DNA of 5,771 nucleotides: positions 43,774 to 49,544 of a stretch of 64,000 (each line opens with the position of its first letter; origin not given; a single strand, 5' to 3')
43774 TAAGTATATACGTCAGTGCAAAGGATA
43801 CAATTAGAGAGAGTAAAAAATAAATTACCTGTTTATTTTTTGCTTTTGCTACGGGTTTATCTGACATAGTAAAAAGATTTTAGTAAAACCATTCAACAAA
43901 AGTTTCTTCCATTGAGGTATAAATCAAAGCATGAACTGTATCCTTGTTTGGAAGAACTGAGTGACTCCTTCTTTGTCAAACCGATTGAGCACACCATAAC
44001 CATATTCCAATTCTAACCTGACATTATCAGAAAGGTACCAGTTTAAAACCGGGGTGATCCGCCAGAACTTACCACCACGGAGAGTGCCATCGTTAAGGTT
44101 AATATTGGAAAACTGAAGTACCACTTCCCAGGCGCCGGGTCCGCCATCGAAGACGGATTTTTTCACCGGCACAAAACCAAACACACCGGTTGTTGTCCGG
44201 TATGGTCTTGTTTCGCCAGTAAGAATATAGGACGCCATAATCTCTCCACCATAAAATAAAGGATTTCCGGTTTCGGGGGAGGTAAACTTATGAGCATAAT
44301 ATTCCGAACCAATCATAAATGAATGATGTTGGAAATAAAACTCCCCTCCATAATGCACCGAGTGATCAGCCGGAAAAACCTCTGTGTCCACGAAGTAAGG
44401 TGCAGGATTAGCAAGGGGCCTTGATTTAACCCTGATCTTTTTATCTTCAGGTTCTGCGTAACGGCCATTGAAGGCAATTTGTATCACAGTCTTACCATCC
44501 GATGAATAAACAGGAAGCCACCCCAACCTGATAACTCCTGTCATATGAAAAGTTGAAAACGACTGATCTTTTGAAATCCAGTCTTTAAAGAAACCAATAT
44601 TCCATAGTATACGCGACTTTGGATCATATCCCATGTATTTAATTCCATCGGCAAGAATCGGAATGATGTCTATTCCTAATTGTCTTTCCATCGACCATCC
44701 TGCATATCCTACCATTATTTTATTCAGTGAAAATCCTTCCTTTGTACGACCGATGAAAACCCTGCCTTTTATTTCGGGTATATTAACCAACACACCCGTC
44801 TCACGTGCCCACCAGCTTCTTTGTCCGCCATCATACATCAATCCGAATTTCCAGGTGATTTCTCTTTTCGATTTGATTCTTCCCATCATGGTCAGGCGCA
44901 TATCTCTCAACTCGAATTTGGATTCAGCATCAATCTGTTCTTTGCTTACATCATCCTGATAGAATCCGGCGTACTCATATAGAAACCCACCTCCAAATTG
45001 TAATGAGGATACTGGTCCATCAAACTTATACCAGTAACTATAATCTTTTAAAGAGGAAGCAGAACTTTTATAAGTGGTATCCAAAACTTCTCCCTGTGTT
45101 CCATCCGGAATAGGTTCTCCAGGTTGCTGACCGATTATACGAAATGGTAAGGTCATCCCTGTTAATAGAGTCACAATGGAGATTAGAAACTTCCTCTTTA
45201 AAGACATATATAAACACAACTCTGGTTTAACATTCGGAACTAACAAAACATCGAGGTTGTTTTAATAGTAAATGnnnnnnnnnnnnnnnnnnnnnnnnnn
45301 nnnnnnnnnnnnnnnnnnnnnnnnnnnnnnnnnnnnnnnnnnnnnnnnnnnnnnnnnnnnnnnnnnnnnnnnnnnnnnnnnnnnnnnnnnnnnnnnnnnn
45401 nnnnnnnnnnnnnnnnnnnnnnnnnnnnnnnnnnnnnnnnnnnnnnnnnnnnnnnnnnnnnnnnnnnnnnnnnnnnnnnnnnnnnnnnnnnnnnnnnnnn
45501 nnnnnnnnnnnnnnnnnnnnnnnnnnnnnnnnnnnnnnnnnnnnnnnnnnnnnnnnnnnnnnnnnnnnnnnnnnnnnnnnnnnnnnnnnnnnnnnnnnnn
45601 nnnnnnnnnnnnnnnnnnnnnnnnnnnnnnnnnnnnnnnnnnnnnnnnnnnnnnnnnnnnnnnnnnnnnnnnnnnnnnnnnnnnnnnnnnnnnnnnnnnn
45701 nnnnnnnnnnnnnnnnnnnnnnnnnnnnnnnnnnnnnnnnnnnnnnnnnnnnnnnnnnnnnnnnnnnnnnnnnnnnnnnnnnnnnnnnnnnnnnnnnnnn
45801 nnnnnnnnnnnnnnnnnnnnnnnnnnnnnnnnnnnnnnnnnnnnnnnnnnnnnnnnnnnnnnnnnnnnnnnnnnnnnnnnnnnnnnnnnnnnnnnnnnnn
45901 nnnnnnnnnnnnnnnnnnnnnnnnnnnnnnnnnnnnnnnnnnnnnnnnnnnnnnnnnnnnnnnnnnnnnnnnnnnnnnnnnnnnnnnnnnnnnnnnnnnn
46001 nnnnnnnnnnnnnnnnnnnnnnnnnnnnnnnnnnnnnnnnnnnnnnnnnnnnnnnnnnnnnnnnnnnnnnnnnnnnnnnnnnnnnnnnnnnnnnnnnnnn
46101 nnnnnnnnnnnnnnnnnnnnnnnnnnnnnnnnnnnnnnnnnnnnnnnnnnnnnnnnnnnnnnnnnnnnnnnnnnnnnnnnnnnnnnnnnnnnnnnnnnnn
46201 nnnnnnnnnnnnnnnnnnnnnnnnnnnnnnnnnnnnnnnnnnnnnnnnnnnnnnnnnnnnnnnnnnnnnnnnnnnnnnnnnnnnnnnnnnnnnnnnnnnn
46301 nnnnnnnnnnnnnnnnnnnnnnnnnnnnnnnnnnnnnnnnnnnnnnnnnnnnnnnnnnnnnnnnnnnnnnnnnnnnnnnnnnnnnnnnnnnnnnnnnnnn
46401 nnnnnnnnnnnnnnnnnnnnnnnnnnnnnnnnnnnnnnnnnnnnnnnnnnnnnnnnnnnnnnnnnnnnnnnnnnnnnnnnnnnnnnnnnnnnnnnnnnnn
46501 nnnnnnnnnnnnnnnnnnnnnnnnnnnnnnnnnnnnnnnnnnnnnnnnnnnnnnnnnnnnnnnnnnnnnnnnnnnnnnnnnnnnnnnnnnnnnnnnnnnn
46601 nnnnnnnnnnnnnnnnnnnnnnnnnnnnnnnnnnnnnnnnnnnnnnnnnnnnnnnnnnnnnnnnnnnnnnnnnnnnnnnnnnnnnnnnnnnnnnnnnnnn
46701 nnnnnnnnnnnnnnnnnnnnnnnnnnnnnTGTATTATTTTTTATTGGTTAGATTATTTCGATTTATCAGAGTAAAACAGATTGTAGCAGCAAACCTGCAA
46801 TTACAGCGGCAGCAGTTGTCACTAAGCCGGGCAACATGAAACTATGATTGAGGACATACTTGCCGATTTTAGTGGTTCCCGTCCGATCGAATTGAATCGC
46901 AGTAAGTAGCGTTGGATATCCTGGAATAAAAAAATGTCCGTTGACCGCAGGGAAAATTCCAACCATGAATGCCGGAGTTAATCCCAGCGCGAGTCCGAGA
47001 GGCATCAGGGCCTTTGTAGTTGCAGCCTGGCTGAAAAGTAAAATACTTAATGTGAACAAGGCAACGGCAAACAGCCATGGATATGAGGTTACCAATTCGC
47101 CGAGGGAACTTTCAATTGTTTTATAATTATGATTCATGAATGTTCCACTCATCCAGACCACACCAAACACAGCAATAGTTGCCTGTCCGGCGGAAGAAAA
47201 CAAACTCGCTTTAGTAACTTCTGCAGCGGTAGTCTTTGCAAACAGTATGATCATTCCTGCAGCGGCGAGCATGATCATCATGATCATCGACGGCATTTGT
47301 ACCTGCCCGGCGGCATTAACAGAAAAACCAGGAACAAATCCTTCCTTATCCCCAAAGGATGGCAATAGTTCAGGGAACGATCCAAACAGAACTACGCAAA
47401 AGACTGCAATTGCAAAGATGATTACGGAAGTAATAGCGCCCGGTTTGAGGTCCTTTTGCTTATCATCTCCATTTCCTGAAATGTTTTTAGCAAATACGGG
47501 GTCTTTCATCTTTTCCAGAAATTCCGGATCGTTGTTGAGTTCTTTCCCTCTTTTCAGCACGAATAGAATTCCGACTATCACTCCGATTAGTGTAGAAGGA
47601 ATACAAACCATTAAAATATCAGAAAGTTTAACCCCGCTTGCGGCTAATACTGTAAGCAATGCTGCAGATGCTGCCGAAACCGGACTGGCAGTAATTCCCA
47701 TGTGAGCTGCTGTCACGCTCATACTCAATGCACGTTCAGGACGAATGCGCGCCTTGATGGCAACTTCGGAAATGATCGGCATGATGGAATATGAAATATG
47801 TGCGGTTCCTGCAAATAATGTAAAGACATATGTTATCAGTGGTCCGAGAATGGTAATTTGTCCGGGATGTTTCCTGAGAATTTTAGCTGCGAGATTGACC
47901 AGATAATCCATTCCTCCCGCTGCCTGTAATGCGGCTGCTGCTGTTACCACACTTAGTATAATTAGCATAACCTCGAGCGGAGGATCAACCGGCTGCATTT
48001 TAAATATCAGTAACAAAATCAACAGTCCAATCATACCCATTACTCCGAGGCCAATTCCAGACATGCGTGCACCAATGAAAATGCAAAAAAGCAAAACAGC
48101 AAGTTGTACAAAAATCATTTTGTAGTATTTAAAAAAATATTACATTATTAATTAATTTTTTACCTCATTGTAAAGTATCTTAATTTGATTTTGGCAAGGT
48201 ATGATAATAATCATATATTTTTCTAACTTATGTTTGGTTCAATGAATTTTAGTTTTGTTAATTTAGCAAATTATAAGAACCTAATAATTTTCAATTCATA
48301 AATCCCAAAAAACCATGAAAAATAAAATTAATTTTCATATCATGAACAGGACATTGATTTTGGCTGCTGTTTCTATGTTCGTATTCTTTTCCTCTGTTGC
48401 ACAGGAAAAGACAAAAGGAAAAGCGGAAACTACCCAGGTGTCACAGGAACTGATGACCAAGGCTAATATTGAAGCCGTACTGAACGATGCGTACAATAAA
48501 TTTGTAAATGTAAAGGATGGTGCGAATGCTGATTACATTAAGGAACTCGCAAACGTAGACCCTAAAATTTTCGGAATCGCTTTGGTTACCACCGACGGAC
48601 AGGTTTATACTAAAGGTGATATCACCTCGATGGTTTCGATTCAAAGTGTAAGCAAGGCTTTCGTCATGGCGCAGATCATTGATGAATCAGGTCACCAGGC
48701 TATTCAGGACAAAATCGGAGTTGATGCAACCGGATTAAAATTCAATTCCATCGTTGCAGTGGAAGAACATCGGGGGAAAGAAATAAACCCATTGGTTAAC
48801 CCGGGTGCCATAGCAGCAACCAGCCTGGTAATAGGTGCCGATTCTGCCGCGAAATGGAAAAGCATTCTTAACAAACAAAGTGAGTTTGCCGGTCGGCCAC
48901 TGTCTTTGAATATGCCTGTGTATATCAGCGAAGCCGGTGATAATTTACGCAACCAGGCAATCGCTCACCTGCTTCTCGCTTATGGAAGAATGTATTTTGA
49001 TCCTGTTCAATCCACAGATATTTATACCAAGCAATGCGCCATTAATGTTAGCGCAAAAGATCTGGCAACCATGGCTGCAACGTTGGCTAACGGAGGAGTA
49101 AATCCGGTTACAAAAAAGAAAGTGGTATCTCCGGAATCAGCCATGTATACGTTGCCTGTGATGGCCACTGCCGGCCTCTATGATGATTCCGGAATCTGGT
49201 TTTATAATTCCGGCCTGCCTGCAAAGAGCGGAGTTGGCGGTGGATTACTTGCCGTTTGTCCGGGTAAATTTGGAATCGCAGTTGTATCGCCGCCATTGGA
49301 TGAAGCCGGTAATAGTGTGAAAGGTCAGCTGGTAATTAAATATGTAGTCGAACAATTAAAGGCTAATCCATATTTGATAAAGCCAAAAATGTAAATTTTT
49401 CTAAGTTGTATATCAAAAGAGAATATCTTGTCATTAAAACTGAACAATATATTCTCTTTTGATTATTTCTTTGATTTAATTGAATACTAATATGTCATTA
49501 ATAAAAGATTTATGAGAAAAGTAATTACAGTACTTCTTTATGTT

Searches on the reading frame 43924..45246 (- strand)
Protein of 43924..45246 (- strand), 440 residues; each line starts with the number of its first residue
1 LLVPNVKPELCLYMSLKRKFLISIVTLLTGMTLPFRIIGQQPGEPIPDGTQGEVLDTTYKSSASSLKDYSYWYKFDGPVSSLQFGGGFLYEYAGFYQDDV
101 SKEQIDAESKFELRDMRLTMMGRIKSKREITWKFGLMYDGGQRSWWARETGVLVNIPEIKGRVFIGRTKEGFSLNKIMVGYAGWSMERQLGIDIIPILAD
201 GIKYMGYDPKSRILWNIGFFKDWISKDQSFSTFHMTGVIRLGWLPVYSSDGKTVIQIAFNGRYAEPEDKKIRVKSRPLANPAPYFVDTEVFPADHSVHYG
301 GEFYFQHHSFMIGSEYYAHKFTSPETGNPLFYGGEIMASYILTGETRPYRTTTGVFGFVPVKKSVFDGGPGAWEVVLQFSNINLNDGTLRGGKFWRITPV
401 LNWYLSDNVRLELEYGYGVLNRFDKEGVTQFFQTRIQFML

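Call 35: search_protein_families(library=pfam, proteins=[window:43924-45246:-], max_evalue=0.00001)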
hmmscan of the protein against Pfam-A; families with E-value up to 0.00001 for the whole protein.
window:43924-45246:- (440 aa): 1 family
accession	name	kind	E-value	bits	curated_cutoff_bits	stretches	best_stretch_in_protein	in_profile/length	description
PF07396.17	Porin_O_P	-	1.3e-18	67.9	20.9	1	86-438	5-368/370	Phosphate-selective porin O and P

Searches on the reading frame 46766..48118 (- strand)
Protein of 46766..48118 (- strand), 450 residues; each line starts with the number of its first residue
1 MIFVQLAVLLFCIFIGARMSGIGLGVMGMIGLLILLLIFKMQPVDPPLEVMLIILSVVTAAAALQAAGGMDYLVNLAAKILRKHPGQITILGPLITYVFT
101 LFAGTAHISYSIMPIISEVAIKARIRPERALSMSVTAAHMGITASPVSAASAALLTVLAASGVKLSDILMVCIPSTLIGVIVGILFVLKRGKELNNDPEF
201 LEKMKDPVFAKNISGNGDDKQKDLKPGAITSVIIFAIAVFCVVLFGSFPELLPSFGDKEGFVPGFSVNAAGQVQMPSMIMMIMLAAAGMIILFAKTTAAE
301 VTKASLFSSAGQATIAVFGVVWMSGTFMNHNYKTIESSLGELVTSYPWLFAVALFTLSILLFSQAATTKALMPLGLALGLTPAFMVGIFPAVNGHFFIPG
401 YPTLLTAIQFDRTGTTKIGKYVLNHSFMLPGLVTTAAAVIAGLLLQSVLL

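Call 35: search_protein_families(library=pfam, proteins=[window:46766-48118:-], max_evalue=0.00001)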
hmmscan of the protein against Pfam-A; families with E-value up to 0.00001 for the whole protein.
window:46766-48118:- (450 aa): 1 family
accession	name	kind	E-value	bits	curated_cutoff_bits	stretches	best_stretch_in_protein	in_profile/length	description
PF03605.20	DcuA_DcuB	-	1.7e-142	475.2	27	1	5-382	1-368/368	Anaerobic c4-dicarboxylate membrane transporter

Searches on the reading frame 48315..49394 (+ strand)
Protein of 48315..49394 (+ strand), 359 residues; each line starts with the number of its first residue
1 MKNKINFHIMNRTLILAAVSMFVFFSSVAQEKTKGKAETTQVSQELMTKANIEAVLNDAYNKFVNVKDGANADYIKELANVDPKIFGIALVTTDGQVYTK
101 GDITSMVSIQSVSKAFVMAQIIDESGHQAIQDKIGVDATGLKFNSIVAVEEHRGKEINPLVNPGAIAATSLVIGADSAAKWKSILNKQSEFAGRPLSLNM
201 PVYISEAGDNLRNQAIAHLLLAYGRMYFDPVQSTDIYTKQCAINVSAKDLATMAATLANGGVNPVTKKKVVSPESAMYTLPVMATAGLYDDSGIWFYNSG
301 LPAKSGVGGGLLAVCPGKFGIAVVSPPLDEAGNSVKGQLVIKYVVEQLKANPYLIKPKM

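Call 35: search_protein_families(library=pfam, proteins=[window:48315-49394:+], max_evalue=0.00001)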
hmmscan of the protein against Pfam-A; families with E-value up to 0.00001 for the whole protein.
window:48315-49394:+ (359 aa): 1 family
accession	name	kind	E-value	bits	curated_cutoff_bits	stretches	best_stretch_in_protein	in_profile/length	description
PF04960.20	Glutaminase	-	7.2e-98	327.7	27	1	69-351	1-284/286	Glutaminase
